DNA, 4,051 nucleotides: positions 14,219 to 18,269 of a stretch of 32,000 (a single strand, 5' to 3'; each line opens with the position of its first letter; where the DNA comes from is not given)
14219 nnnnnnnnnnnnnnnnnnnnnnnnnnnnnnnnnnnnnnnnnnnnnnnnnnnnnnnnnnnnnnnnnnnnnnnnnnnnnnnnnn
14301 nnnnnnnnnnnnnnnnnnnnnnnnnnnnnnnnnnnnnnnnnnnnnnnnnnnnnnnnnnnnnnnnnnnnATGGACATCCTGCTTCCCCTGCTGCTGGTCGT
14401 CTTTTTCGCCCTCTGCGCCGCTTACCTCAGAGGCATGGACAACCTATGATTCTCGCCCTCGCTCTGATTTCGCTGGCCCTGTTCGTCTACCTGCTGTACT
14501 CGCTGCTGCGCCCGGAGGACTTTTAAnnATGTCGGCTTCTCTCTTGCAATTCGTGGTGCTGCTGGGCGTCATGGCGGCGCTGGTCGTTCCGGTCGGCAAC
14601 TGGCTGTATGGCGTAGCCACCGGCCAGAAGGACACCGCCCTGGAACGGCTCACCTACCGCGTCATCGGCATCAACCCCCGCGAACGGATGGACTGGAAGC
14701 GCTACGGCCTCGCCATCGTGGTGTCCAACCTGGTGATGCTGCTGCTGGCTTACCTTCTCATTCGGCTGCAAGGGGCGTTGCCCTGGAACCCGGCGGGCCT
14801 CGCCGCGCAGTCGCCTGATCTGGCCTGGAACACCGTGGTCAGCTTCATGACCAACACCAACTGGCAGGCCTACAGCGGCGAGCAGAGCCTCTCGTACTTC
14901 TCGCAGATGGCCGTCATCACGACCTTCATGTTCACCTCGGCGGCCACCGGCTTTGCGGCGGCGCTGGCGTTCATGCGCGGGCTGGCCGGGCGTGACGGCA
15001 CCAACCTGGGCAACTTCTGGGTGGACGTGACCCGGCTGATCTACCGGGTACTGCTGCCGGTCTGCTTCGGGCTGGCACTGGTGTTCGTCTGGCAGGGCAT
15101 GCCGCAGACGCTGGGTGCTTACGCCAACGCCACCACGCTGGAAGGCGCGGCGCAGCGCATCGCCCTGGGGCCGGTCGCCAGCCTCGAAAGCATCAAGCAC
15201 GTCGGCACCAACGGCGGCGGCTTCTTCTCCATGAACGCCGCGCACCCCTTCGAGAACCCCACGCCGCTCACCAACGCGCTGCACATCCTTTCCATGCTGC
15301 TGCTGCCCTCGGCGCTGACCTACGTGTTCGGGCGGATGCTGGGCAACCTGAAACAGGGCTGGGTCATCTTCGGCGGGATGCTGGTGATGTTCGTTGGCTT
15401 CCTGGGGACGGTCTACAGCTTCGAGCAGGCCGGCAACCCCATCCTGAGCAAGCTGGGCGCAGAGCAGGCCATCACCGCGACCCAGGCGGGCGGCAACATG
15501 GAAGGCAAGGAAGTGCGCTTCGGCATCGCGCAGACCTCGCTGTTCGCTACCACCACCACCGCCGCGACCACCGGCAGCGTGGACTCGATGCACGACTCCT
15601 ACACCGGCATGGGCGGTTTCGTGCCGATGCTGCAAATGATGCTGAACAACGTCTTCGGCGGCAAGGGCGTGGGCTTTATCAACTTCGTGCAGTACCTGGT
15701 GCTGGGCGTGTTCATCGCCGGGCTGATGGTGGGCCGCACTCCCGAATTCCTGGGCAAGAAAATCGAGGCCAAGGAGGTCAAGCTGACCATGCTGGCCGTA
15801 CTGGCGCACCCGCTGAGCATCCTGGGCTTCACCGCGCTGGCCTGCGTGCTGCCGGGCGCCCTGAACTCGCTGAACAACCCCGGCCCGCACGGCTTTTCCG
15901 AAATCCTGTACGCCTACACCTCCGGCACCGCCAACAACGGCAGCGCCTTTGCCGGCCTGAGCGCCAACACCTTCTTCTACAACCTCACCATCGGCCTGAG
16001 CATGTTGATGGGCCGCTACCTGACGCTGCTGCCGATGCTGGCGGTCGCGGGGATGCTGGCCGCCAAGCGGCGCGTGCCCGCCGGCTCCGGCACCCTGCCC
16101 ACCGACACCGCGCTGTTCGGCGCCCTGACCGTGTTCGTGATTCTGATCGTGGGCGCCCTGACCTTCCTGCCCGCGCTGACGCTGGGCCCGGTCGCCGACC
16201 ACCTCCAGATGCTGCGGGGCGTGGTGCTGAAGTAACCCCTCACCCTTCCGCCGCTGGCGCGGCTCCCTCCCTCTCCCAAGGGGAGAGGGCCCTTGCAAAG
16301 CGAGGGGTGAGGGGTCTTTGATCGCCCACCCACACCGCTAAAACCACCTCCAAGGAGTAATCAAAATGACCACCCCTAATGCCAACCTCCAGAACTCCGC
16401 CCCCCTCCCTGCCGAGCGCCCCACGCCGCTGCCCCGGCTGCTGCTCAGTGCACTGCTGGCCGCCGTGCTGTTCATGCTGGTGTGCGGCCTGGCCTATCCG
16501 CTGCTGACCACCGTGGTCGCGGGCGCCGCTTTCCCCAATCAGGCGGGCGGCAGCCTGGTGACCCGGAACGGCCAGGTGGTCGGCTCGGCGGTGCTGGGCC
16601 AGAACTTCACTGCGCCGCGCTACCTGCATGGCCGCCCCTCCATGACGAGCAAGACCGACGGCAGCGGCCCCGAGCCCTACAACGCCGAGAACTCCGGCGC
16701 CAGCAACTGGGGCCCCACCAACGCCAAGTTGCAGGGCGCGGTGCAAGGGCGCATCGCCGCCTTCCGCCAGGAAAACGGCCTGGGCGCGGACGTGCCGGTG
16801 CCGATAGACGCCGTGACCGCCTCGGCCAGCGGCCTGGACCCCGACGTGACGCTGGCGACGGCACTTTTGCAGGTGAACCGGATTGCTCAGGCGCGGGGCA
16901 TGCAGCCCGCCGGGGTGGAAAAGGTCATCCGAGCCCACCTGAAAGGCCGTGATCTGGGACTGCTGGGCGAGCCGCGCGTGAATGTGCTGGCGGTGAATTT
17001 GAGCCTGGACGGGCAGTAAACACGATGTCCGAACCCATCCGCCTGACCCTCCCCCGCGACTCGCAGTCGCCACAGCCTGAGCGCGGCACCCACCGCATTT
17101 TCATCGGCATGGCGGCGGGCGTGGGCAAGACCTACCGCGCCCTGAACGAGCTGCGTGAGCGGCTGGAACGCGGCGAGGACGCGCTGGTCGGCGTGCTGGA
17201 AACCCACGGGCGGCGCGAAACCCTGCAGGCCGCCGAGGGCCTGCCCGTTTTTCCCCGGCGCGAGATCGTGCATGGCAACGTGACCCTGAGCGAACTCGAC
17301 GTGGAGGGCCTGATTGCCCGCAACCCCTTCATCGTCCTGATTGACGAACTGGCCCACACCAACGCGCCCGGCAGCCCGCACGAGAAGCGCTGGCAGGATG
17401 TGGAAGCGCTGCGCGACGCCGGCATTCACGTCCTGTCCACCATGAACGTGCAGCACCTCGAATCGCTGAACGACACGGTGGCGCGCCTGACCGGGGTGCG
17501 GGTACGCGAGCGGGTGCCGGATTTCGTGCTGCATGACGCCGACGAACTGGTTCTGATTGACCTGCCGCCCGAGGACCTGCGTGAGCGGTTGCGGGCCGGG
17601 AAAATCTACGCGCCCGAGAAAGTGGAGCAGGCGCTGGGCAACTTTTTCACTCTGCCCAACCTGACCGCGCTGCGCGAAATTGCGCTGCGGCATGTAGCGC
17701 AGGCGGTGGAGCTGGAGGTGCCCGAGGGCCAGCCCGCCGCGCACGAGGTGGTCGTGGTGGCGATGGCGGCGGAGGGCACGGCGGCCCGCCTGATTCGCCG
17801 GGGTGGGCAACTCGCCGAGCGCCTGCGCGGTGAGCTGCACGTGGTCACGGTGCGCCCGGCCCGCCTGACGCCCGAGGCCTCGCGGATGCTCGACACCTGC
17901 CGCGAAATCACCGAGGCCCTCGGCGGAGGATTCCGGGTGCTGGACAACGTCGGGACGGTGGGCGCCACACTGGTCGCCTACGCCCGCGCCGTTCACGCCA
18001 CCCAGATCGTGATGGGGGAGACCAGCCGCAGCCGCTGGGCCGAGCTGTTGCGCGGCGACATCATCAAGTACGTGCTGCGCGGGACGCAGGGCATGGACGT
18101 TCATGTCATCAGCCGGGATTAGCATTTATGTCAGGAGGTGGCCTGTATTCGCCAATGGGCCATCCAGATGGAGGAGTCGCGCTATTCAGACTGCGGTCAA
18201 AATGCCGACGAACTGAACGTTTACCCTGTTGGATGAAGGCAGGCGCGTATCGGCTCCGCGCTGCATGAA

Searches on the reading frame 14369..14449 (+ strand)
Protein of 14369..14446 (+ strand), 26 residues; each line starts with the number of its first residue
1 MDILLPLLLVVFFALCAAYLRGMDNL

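Call 4: search_protein_families(library=pfam, proteins=[window:14370-14449:+], max_evalue=10)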
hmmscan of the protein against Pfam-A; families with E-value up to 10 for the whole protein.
window:14370-14449:+ (26 aa): 0 families

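Call 5: search_protein_families(library=ncbifam, proteins=[window:14370-14449:+], max_evalue=10)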
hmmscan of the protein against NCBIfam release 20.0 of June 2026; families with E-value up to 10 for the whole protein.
window:14370-14449:+ (26 aa): 0 families

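Call 64: search_protein_families(library=ncbifam, proteins=[window:14369-14446:+], max_evalue=1)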
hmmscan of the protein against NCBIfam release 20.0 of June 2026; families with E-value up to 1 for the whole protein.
window:14369-14446:+ (26 aa): 0 families

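Call 96: search_protein_families(library=pfam, proteins=[window:14369-14446:+], max_evalue=10)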
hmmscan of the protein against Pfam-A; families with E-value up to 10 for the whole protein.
seq(26 aa): 0 families

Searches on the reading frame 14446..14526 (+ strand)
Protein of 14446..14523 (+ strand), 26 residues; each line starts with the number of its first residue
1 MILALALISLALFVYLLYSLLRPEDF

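Call 4: search_protein_families(library=pfam, proteins=[window:14448-14526:+], max_evalue=10)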
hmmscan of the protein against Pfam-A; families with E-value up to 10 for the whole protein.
window:14448-14526:+ (26 aa): 0 families

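Call 5: search_protein_families(library=ncbifam, proteins=[window:14448-14526:+], max_evalue=10)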
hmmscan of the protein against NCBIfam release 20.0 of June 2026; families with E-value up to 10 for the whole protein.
window:14448-14526:+ (26 aa): 0 families

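Call 64: search_protein_families(library=ncbifam, proteins=[window:14446-14523:+], max_evalue=1)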
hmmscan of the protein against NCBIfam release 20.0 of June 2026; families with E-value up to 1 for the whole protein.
window:14446-14523:+ (26 aa): 3 families
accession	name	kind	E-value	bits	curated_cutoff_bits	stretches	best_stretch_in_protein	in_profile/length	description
TIGR02115.1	potass_kdpF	equivalog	5e-10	39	26.85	1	3-26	2-24/24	K(+)-transporting ATPase subunit F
NF011342.0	PRK14759.1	equivalog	2.2e-06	27.7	53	1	3-26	3-29/29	K(+)-transporting ATPase subunit F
NF011326.0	PRK14740.1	equivalog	0.073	12.8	57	1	3-22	7-25/29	K(+)-transporting ATPase subunit F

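Call 96: search_protein_families(library=pfam, proteins=[window:14446-14523:+], max_evalue=10)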
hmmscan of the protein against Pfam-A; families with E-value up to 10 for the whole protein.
seq(26 aa): 1 family
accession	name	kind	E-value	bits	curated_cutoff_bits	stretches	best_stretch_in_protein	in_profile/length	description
PF09604.15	Potass_KdpF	-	3.8e-09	36.7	21.2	1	4-26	2-24/24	F subunit of K+-transporting ATPase (Potass_KdpF)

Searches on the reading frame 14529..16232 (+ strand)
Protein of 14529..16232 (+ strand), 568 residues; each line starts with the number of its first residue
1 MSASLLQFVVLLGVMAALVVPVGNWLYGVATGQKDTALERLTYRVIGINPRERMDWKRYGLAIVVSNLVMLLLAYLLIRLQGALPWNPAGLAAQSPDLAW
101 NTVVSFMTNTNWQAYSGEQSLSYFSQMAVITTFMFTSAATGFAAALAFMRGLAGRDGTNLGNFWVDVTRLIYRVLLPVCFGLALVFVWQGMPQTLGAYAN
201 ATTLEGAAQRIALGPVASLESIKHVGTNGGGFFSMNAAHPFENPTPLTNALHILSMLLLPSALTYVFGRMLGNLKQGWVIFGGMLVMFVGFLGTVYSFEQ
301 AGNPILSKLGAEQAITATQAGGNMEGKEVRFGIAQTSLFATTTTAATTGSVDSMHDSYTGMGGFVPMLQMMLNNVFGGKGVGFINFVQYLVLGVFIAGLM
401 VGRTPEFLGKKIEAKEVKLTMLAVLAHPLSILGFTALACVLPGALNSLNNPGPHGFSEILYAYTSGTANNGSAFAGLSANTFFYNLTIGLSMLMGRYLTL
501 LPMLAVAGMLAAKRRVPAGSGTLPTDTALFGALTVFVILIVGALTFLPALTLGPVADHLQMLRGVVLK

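Call 16: find_related_loci(query=window:14529-16232:+, collection=genome_contigs, flank=6000)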
Query window:14529-16232:+ (568 aa) in genome_contigs; peptide patterns used: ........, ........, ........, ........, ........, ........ (x = any residue, [..] = any of these).
600 stretches matched a pattern (row limit reached: there are more); 590 encode a relative of the query (tblastn E <= 1e-3); the best 80 are kept; 80 distinct loci.
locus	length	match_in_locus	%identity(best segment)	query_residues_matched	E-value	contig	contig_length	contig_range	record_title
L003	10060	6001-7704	88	1-568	0e+0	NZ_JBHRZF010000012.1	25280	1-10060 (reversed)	Deinococcus antarcticus strain CCTCC AB 2013263 platanus_K_25_97_12, whole genome shotgun sequence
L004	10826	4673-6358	86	1-562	0e+0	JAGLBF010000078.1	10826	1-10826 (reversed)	MAG: Deinococcus sp. isolate bin10 NODE_5621_length_10826_cov_9.325225, whole genome shotgun sequence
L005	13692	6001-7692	67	1-564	0e+0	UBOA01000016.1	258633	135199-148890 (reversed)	Rhizobiales bacterium isolate AFS018714 genome assembly, contig: contig_16, whole genome shotgun sequence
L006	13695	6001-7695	65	1-565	0e+0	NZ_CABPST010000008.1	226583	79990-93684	Pandoraea bronchicola strain LMG 20603, whole genome shotgun sequence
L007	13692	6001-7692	67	1-564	0e+0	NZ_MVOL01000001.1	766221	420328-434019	Pseudomonas sp. MF4836 contig001, whole genome shotgun sequence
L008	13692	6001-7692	66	1-564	0e+0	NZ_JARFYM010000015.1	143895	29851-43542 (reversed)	Rhizobium mayense strain CCGE526 scaffold_14, whole genome shotgun sequence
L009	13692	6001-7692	66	1-564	0e+0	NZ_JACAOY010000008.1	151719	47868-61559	Pseudomonas sp. B6002 run0228_B6002_S26_L005_contig_8, whole genome shotgun sequence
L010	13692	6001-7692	67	1-564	0e+0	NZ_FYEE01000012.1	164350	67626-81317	Pseudomonas sp. Irchel 3E20 isolate Pseudomonas sp. Irchel 3E20, whole genome shotgun sequence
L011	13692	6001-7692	66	1-564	0e+0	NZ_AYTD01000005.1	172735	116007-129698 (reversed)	Pseudomonas canadensis strain Feb-92 scaffold9.1, whole genome shotgun sequence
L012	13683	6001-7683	68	1-561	0e+0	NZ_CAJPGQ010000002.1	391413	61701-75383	Burkholderia sp. BCC1977 2, whole genome shotgun sequence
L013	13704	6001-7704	67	1-568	0e+0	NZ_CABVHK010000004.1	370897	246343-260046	Pseudomonas fluorescens isolate PS662, whole genome shotgun sequence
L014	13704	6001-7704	66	1-568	0e+0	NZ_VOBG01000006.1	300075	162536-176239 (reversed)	Pseudomonas sp. ANT_H4 ctg00006_300075, whole genome shotgun sequence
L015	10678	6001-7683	67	1-561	0e+0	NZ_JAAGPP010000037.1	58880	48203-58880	Burkholderia sp. Ac-20344 NODE_34_length_59183_cov_45.383517/0, whole genome shotgun sequence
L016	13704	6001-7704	66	1-568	0e+0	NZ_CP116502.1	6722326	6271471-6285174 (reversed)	Pseudomonas danubii strain JDS02PS016 chromosome, complete genome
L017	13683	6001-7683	68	1-561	0e+0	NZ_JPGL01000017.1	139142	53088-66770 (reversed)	Burkholderia paludis strain MSh1 contigs17, whole genome shotgun sequence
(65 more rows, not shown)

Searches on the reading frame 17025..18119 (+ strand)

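Call 64: search_protein_families(library=ncbifam, proteins=[window:17025-18119:+], max_evalue=1)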
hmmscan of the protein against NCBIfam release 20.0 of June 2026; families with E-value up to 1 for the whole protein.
window:17025-18119:+ (365 aa): 3 families
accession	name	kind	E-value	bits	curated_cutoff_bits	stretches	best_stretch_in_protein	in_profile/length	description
NF038185.1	KdpD_non_kinase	exception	4.1e-107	358.7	550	1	18-363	16-371/373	KdpD-like non-kinase potassium sensor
NF007793.0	PRK10490.1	equivalog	2.2e-85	287.4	1123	1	14-347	16-357/895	two-component system sensor histidine kinase KdpD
NF038402.1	TroA_like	subfamily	0.014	15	30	1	98-168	42-111/219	helical backbone metal receptor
